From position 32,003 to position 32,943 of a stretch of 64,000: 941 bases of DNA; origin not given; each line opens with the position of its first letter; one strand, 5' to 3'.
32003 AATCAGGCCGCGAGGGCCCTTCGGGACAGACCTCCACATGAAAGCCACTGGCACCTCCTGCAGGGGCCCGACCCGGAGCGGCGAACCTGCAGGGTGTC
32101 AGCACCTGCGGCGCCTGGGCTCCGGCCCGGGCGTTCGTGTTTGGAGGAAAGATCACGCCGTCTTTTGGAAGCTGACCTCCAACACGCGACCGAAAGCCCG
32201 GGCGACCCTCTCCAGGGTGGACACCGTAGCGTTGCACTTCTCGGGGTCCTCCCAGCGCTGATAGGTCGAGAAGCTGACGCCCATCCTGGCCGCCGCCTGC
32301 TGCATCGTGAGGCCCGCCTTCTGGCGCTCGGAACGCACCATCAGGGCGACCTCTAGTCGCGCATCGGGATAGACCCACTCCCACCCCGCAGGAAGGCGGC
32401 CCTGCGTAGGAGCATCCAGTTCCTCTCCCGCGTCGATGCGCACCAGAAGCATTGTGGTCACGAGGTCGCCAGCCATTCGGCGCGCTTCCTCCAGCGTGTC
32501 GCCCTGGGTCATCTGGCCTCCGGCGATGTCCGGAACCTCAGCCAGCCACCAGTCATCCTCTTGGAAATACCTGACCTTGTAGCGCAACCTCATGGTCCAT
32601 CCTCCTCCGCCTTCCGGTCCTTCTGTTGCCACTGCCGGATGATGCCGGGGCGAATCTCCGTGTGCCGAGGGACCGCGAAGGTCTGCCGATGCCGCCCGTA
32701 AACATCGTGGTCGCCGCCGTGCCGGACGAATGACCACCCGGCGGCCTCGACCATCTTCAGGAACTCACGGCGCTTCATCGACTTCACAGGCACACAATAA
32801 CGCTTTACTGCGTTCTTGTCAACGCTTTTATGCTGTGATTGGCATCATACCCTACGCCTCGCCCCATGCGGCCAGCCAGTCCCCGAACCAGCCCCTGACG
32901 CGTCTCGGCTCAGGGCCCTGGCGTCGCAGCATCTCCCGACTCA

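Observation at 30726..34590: Small decayed integrative element at tRNA-Leu(TAA) bounded by unusually long (167-bp) direct repeats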

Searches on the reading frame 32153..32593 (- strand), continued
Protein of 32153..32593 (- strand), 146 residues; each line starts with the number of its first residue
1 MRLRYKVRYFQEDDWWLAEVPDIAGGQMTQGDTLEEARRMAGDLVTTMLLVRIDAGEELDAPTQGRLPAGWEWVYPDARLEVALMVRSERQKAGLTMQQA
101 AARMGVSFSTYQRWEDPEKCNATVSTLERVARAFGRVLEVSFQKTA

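Call 51: find_encoding_contigs(protein=P0240, flank=10000, max_places=6)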
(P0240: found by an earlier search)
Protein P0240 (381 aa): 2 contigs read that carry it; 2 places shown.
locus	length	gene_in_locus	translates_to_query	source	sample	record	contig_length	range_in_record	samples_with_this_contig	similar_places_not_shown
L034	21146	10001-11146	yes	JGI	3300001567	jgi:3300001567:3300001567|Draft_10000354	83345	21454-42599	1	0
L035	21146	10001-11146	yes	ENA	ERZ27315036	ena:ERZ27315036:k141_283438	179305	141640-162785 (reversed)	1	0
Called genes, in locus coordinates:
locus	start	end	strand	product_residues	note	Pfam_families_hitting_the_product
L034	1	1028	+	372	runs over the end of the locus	-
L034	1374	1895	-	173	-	-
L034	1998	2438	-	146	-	PF13384:HTH_23 (weak), PF13560:HTH_31 (weak), PF01381:HTH_3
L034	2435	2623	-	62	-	PF07927:HicA_toxin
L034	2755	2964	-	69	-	-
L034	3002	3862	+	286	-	PF17289:Terminase_6C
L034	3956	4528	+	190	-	-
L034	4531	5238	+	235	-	PF06074:Portal_Mu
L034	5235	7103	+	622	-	PF04233:Phage_Mu_F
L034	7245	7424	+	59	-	-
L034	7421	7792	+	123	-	PF01381:HTH_3, PF13560:HTH_31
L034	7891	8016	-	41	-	-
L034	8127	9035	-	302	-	PF13276:HTH_21, PF00665:rve, PF13683:rve_3, PF13333:rve_2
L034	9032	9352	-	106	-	PF01527:HTH_Tnp_1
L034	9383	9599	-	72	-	-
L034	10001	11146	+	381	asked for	-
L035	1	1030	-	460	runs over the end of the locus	PF24624:Int_N (weak), PF00589:Phage_integrase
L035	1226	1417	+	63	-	PF07927:HicA_toxin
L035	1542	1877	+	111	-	PF01381:HTH_3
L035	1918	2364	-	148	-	-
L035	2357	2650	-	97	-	-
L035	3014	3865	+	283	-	PF17289:Terminase_6C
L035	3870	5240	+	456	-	PF06074:Portal_Mu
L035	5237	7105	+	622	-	PF04233:Phage_Mu_F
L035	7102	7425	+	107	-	-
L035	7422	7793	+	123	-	PF01381:HTH_3, PF13560:HTH_31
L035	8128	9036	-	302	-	PF13276:HTH_21, PF00665:rve, PF13683:rve_3, PF13333:rve_2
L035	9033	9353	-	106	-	PF01527:HTH_Tnp_1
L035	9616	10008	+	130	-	-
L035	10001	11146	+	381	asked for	-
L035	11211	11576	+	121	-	PF02924:HDPD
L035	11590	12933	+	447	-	-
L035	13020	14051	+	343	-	PF03864:Phage_cap_E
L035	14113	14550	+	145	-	PF07030:Phage_Mu_Gp36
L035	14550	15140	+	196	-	PF05069:Phage_tail_S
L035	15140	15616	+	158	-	-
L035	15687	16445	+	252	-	PF27730:UCP028589 (weak)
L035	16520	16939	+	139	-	-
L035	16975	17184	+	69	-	-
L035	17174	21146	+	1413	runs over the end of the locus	-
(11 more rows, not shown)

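Call 61: search_protein_families(library=pfam, proteins=[L035:2-1030:-, L035:1226-1417:+, L035:1542-1877:+, L035:1918-2364:-, L035:2357-2650:-, L025:10908-11276:-], max_evalue=1)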
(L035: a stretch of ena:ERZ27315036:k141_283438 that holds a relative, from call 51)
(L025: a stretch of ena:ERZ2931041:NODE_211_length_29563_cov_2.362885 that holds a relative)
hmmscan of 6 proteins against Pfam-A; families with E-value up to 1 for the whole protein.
L035:2-1030:- (343 aa): 5 families
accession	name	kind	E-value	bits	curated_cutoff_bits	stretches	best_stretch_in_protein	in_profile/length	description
PF00589.27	Phage_integrase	-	4.7e-20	72.5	27.1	1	171-319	10-152/172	Phage integrase family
PF24624.1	Int_N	-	5e-06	27.6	27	1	103-164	36-99/100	Phage integrase, N-terminal domain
PF22022.2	Phage_int_M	-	0.019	15.6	27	1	94-161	26-93/96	Phage integrase central domain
PF02899.23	Phage_int_SAM_1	-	0.029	15.1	22.3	1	95-149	28-81/83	Phage integrase, N-terminal SAM-like domain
PF08492.17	SRP72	-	0.071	13.9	25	1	228-240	42-54/58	SRP72 RNA-binding domain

L035:1226-1417:+ (63 aa): 1 family
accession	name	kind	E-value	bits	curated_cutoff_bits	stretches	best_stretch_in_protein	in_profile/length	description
PF07927.17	HicA_toxin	-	5.2e-08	33.3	27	1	4-49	2-51/58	HicA toxin of bacterial toxin-antitoxin,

L035:1542-1877:+ (111 aa): 6 families
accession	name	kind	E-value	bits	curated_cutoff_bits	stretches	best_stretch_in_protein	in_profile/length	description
PF01381.28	HTH_3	-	6.5e-08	32.9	23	1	49-98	1-49/55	Helix-turn-helix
PF13560.12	HTH_31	-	0.00022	21.9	27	1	48-100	5-57/64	Helix-turn-helix domain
PF12844.13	HTH_19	-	0.001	19.4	30.2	1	53-100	8-54/64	Helix-turn-helix domain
PF13744.12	HTH_37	-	0.0013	19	27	1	41-102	15-76/80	Helix-turn-helix domain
PF13384.12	HTH_23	-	0.014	15.6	24.6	1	46-77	8-37/50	Homeodomain-like domain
PF13443.12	HTH_26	-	0.055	14.2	22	1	54-100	7-53/63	Cro/C1-type HTH DNA-binding domain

L035:1918-2364:- (148 aa): 5 families
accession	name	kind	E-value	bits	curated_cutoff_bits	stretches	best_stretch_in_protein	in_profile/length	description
PF07332.16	Phage_holin_3_6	-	0.016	15.7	28.4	1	54-127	39-111/116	Putative Actinobacterial Holin-X, holin superfamily III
PF20990.2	DUF2207_C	-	0.018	15.2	33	1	45-108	131-191/247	Predicted membrane protein (DUF2207) C-terminal domain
PF13779.11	DUF4175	-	0.042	12.3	27.3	1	55-121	22-87/825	Domain of unknown function (DUF4175)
PF13567.11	DUF4131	-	0.12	12.5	31.6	1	58-118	6-62/165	Domain of unknown function (DUF4131)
PF10874.13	DUF2746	-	0.29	12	23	0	92-125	16-48/101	Protein of unknown function (DUF2746)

L035:2357-2650:- (97 aa): 2 families
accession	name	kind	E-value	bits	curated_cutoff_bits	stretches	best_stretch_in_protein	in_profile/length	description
PF23145.1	Zf_2nd_IFT121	-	0.01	15.9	25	1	26-34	34-42/45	IFT121, second zinc finger domain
PF14447.12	Prok-RING_4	-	0.015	15.6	27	0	25-34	29-38/46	Prokaryotic RING finger family 4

L025:10908-11276:- (122 aa): 0 families

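Call 80: search_protein_families(library=ncbifam, proteins=[window:32153-32593:-], max_evalue=0.01)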
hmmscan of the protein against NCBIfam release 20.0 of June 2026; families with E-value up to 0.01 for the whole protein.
window:32153-32593:- (146 aa): 3 families
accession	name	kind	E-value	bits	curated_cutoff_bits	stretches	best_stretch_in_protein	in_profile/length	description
NF040522.1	VC1465_fam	subfamily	5.8e-07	29.6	70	1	87-131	2-47/111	VC1465 family Xer recombination activation factor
NF041951.1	phage_RstR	subfamily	8e-05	22.9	80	1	86-134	7-54/108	RstR family transcriptional repressor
TIGR02612.1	mob_myst_A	hypoth_equivalog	0.00079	19.3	122.6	1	86-135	30-80/150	mobile mystery protein A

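Call 81: search_protein_families(library=phrogs, proteins=[window:32153-32593:-], max_evalue=0.001)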
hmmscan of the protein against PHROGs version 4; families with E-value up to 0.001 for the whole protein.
window:32153-32593:- (146 aa): 12 families
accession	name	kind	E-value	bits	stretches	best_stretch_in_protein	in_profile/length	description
phrog_1373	-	transcription regulation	4.1e-09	37.6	1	80-144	62-125/166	transcriptional regulator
phrog_497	-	moron, auxiliary metabolic gene and host takeover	3.4e-08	34.3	1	3-64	11-72/342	toxin-antitoxin system HicB-like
phrog_8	-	transcription regulation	7e-07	30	1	87-135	165-209/346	transcriptional regulator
phrog_8245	-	moron, auxiliary metabolic gene and host takeover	4e-06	28.1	1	4-55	3-53/129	HicB-like antitoxin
phrog_3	-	transcription regulation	1.7e-05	25.8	1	82-136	89-139/430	transcriptional repressor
phrog_5823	-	transcription regulation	3.4e-05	24.2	1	86-135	11-60/404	transcriptional regulator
phrog_2328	-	transcription regulation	5.5e-05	24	1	82-136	16-69/128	transcriptional repressor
phrog_7241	-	transcription regulation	6.4e-05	24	1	85-135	65-114/122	transcriptional regulator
phrog_6962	-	unknown function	0.00025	22.3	1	85-119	5-39/73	-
phrog_24325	-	transcription regulation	0.00033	22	1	81-140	52-111/133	transcriptional regulator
phrog_5243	-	unknown function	0.00033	21.2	1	12-54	17-57/66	-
phrog_7950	-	transcription regulation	0.00073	20.6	0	90-126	16-51/68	transcriptional repressor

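Call 83: find_related_loci(query=L035:2-1030:-, collection=viral_contigs, flank=10000)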
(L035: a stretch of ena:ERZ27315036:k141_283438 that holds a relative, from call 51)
Query L035:2-1030:- (343 aa) in viral_contigs; peptide patterns used: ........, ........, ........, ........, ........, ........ (x = any residue, [..] = any of these).
8 stretches matched a pattern, but none encodes a relative of the query by tblastn (E <= 1e-3).

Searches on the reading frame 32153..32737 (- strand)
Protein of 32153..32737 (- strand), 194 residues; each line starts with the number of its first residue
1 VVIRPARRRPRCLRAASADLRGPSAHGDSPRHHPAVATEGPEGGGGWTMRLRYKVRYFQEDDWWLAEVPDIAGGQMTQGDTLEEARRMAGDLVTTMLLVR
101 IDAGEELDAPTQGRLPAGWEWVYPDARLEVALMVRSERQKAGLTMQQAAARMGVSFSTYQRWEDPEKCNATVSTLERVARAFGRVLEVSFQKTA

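Call 6: search_protein_families(library=pfam, proteins=[window:32153-32737:-], max_evalue=0.01)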
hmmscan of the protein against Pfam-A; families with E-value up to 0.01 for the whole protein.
window:32153-32737:- (194 aa): 6 families
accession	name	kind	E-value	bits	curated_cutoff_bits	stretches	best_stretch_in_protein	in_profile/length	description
PF01381.28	HTH_3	-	1.9e-08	34.7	23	1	135-183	2-49/55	Helix-turn-helix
PF13560.12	HTH_31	-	5.5e-07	30.2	27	1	131-183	3-55/64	Helix-turn-helix domain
PF13384.12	HTH_23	-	9.7e-06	25.7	24.6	1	127-162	7-37/50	Homeodomain-like domain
PF15919.11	HicB_lk_antitox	-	0.00014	22.4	27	1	62-111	11-59/123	HicB_like antitoxin of bacterial toxin-antitoxin system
PF12727.12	PBP_like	-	0.0093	15.6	27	0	128-161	134-168/193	PBP superfamily domain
PF20432.4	Xre-like-HTH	-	0.0095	16.7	25.8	0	140-180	21-60/63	Antitoxin Xre-like helix-turn-helix domain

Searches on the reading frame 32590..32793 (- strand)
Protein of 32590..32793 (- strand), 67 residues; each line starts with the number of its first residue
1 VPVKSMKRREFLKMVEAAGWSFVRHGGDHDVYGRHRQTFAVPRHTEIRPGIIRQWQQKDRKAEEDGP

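Call 6: search_protein_families(library=pfam, proteins=[window:32590-32793:-], max_evalue=0.01)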
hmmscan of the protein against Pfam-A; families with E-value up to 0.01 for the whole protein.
window:32590-32793:- (67 aa): 1 family
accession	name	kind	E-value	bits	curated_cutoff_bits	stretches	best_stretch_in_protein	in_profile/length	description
PF07927.17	HicA_toxin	-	2.2e-08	34.5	27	1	9-54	2-51/58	HicA toxin of bacterial toxin-antitoxin,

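Call 80: search_protein_families(library=ncbifam, proteins=[window:32590-32793:-], max_evalue=0.01)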
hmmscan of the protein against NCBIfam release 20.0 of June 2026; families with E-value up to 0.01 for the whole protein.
window:32590-32793:- (67 aa): 0 families

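Call 81: search_protein_families(library=phrogs, proteins=[window:32590-32793:-], max_evalue=0.001)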
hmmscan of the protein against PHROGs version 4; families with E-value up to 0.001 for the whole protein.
window:32590-32793:- (67 aa): 1 family
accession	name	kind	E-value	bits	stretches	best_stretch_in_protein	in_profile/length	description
phrog_353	-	moron, auxiliary metabolic gene and host takeover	1.3e-12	48.5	1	4-53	3-57/73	toxin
